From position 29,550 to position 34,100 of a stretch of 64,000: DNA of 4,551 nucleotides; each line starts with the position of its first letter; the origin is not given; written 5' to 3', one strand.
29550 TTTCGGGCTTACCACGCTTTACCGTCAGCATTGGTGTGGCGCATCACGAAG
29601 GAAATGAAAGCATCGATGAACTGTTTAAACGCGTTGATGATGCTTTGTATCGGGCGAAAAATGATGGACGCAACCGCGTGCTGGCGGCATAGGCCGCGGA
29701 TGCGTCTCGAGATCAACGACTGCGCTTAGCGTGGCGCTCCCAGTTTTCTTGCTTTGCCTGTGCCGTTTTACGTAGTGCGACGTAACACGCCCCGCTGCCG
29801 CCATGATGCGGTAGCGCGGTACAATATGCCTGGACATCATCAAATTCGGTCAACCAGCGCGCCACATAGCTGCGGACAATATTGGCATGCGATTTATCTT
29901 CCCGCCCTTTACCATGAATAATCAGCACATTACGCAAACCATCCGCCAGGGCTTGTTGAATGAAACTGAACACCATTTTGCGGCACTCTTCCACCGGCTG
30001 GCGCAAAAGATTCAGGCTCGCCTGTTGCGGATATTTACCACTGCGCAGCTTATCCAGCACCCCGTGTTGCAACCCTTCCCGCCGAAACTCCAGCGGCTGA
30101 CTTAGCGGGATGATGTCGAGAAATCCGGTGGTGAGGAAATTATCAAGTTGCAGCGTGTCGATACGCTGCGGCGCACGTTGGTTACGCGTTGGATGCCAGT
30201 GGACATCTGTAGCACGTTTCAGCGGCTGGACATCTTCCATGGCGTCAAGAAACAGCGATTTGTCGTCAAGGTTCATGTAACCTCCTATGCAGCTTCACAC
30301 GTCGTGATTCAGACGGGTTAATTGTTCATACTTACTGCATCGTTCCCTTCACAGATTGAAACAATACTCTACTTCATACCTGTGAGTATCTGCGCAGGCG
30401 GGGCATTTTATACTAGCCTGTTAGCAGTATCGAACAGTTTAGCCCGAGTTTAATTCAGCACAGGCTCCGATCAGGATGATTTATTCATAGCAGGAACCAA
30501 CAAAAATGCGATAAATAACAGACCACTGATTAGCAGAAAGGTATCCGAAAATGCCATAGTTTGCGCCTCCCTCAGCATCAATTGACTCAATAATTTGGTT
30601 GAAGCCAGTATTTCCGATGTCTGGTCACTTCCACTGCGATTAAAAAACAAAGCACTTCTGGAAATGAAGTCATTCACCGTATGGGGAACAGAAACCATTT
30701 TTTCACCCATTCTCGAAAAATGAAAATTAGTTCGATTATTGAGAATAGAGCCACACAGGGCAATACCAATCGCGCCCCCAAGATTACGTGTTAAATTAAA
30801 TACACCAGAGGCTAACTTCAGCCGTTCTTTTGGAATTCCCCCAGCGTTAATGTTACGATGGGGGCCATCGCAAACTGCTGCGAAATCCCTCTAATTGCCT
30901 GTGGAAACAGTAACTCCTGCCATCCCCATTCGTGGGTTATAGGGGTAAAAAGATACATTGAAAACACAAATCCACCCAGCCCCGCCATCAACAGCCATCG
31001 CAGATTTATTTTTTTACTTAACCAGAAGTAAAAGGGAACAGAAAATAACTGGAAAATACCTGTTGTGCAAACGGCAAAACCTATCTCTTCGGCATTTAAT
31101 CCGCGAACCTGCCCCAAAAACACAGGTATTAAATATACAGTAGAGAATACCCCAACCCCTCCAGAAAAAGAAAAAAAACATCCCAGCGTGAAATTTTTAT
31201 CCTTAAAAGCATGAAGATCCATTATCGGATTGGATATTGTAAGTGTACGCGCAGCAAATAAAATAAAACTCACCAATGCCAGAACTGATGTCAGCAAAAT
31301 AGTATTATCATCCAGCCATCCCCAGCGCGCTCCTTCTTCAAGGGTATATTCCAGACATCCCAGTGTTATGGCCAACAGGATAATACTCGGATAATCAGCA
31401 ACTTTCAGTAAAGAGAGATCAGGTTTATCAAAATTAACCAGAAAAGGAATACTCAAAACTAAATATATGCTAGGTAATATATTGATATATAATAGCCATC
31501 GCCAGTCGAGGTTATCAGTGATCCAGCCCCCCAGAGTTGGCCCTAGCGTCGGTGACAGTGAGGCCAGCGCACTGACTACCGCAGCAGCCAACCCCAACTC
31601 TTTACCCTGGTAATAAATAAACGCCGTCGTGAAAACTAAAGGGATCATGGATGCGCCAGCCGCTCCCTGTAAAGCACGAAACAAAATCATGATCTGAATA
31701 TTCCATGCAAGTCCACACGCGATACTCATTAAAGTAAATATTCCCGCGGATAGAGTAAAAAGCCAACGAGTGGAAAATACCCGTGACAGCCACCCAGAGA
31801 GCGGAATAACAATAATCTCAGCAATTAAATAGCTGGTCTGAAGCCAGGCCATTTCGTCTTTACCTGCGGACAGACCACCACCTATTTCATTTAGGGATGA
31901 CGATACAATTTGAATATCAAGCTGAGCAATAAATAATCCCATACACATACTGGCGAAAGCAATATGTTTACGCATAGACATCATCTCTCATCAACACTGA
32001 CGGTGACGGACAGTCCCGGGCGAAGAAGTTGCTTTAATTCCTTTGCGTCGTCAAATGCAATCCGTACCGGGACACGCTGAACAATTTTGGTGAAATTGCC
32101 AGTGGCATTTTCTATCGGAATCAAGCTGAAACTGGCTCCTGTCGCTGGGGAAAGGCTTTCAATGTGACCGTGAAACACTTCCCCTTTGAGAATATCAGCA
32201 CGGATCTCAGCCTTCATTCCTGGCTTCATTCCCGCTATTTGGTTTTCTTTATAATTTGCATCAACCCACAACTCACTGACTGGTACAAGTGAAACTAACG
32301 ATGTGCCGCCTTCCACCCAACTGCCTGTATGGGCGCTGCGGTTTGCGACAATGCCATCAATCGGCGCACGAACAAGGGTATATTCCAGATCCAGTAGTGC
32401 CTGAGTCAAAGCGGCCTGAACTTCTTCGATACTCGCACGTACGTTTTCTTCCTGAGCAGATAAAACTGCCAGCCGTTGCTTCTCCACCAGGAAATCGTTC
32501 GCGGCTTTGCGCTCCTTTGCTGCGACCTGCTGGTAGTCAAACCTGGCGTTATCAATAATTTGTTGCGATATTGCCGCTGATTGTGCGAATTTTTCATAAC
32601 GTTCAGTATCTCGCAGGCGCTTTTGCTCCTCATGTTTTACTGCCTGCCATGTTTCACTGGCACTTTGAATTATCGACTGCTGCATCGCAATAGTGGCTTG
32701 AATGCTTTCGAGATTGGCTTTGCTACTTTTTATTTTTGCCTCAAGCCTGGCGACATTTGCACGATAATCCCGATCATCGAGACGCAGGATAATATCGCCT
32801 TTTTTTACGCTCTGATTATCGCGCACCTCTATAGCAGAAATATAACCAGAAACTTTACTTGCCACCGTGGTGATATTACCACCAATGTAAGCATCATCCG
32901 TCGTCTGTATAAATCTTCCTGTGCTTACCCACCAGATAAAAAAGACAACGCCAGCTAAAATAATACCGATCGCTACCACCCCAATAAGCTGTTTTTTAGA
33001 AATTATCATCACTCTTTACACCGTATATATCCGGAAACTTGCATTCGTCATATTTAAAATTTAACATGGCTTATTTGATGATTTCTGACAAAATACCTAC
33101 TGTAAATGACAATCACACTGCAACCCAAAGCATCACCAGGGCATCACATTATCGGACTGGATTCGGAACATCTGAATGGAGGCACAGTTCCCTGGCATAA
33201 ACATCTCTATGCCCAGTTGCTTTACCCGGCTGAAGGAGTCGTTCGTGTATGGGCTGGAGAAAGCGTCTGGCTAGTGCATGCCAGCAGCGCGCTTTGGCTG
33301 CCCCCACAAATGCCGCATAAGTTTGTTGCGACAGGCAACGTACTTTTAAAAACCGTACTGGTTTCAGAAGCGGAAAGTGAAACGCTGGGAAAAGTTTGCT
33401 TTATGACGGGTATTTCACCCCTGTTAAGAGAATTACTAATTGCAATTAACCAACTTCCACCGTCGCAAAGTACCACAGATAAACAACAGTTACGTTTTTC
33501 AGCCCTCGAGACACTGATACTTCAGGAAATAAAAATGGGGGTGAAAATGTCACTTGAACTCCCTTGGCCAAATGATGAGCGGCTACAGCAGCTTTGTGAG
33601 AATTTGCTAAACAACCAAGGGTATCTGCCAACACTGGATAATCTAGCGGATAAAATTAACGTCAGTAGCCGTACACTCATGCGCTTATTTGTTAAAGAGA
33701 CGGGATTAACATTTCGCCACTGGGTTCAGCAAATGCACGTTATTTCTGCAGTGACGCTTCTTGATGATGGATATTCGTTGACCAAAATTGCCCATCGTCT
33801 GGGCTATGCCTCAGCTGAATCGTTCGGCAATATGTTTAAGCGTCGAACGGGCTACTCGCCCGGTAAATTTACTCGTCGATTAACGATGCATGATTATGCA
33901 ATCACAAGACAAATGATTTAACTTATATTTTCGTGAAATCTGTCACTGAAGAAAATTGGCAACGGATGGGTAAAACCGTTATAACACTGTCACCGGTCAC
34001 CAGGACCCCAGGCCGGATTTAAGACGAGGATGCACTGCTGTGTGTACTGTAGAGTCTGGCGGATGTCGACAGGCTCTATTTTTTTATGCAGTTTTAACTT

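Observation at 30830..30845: Transporter gene of the efflux module is split by a frameshift in a 5-nt homopolymer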

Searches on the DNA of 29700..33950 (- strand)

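Call 40: search_dna_similar(query=window:29700-33950:-, collection=ecoli_genomes, mode=near, max_rows=60, rows=best)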
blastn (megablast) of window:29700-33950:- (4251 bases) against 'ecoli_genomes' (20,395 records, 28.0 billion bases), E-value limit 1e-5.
Records with a match: 5386; places in all: 5389; records where one place covers at least 80% of the query: 1316.
Genomes with a match: 5386 of 5426; with a place that covers at least 80% of the query: 1316. Places per genome that has any: lowest 1, median 1, highest 2. On chromosomes: 5383 places; on plasmids: 6.
Best place of each record, by identity: >=99% 480; 95-99% 4906.
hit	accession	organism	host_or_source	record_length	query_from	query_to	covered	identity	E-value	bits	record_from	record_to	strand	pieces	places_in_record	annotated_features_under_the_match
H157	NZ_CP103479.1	Escherichia coli strain 4621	Homo sapiens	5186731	1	4251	100%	100.0%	0e+0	7851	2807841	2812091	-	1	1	DHA2 family efflux MFS transporter permease subunit | HlyD family secretion protein | AraC family transcriptional regulator | smrA: DNA endonuclease SmrA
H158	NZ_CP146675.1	Escherichia coli strain MS 69-1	Homo sapiens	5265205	1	4251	100%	100.0%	0e+0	7851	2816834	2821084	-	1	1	DHA2 family efflux MFS transporter permease subunit | HlyD family secretion protein | AraC family transcriptional regulator | smrA: DNA endonuclease SmrA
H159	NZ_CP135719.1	Escherichia coli strain TUM1226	missing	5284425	1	4251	100%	100.0%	0e+0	7851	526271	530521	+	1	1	DHA2 family efflux MFS transporter permease subunit | HlyD family secretion protein | AraC family transcriptional regulator | smrA: DNA endonuclease SmrA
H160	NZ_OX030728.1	Escherichia coli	Homo sapiens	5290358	1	4251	100%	100.0%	0e+0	7851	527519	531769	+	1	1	DHA2 family efflux MFS transporter permease subunit | HlyD family secretion protein | AraC family transcriptional regulator | smrA: DNA endonuclease SmrA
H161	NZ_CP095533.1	Escherichia coli strain GN02461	Homo sapiens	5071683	1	4251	100%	100.0%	0e+0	7845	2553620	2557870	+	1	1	DHA2 family efflux MFS transporter permease subunit | HlyD family secretion protein | AraC family transcriptional regulator | smrA: DNA endonuclease SmrA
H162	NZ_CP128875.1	Escherichia coli strain TUM14771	Homo sapiens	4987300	1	4251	100%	100.0%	0e+0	7838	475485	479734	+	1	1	DHA2 family efflux MFS transporter permease subunit | HlyD family secretion protein | AraC family transcriptional regulator | smrA: DNA endonuclease SmrA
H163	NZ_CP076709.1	Escherichia coli O158:H23 strain CFIAFB20140388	missing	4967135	1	4251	100%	99.9%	0e+0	7823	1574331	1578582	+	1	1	DHA2 family efflux MFS transporter permease subunit | HlyD family secretion protein | AraC family transcriptional regulator | smrA: DNA endonuclease SmrA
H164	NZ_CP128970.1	Escherichia coli strain TUM1886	missing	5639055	1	4251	100%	99.7%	0e+0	7779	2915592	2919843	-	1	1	DHA2 family efflux MFS transporter permease subunit | HlyD family secretion protein | AraC family transcriptional regulator | smrA: DNA endonuclease SmrA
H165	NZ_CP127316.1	Escherichia coli strain Ch1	Gallus gallus domesticus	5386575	1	4251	100%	99.7%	0e+0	7779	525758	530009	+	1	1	DHA2 family efflux MFS transporter permease subunit | HlyD family secretion protein | AraC family transcriptional regulator | smrA: DNA endonuclease SmrA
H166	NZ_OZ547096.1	Escherichia coli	Homo sapiens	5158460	1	4251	100%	99.7%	0e+0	7792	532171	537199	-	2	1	HlyD family secretion protein | DHA2 family efflux MFS transporter permease subunit | AraC family transcriptional regulator | IS1 family transposase | smrA: DNA endonuclease SmrA | and 1 other names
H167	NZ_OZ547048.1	Escherichia coli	Homo sapiens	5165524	1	4251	100%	99.7%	0e+0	7792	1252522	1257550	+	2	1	HlyD family secretion protein | DHA2 family efflux MFS transporter permease subunit | AraC family transcriptional regulator | IS1 family transposase | smrA: DNA endonuclease SmrA | and 1 other names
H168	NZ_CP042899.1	Escherichia coli strain CFSAN061763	missing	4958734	1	4251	100%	99.7%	0e+0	7773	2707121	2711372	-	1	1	DHA2 family efflux MFS transporter permease subunit | HlyD family secretion protein | AraC family transcriptional regulator | smrA: DNA endonuclease SmrA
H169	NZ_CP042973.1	Escherichia coli strain CFSAN061768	missing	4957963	1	4251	100%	99.7%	0e+0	7773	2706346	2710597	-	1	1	DHA2 family efflux MFS transporter permease subunit | HlyD family secretion protein | AraC family transcriptional regulator | smrA: DNA endonuclease SmrA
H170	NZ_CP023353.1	Escherichia coli strain 746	canine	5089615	1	4251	100%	99.7%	0e+0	7773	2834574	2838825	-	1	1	DHA2 family efflux MFS transporter permease subunit | HlyD family secretion protein | AraC family transcriptional regulator | smrA: DNA endonuclease SmrA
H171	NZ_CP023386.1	Escherichia coli strain 1190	canine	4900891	1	4251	100%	99.7%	0e+0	7773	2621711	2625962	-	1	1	DHA2 family efflux MFS transporter permease subunit | HlyD family secretion protein | AraC family transcriptional regulator | smrA: DNA endonuclease SmrA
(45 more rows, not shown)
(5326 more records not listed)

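Call 41: get_annotated_region(hit=H163, flank=3000)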
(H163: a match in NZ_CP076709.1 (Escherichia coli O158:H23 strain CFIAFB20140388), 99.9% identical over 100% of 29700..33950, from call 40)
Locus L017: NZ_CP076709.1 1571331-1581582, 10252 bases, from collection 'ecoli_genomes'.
description: Escherichia coli O158:H23 strain CFIAFB20140388 chromosome, complete genome
organism: Escherichia coli O158:H23 strain CFIAFB20140388 (NCBI taxid 2848144)
replicon: chromosome; assembly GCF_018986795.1
host: -; source: missing; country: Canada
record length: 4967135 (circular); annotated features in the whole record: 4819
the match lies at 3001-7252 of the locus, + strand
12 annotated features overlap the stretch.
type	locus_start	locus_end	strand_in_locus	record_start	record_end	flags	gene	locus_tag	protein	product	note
CDS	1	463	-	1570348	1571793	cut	abgB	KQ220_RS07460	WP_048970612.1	p-aminobenzoyl-glutamate hydrolase subunit AbgB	-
CDS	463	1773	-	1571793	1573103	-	abgA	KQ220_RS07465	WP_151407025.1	p-aminobenzoyl-glutamate hydrolase subunit AbgA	-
CDS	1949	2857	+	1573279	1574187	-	abgR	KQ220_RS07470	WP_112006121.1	LysR family transcriptional regulator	-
CDS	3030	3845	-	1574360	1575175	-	-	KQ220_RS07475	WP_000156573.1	AraC family transcriptional regulator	-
CDS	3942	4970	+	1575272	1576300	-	-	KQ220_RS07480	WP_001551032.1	HlyD family secretion protein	-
CDS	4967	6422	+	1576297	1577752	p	-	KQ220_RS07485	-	DHA2 family efflux MFS transporter permease subunit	frameshifted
CDS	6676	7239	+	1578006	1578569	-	smrA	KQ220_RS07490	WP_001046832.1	DNA endonuclease SmrA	-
CDS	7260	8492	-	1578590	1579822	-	dgcM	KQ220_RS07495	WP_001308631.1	diguanylate cyclase DgcM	-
CDS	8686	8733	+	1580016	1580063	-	ydaN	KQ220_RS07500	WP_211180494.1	protein YnaN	-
CDS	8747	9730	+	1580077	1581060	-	zntB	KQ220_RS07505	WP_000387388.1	zinc transporter ZntB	-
CDS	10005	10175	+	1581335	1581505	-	-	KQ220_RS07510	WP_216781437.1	hypothetical protein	-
CDS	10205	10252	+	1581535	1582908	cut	dbpA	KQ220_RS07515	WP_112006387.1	ATP-dependent RNA helicase DbpA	-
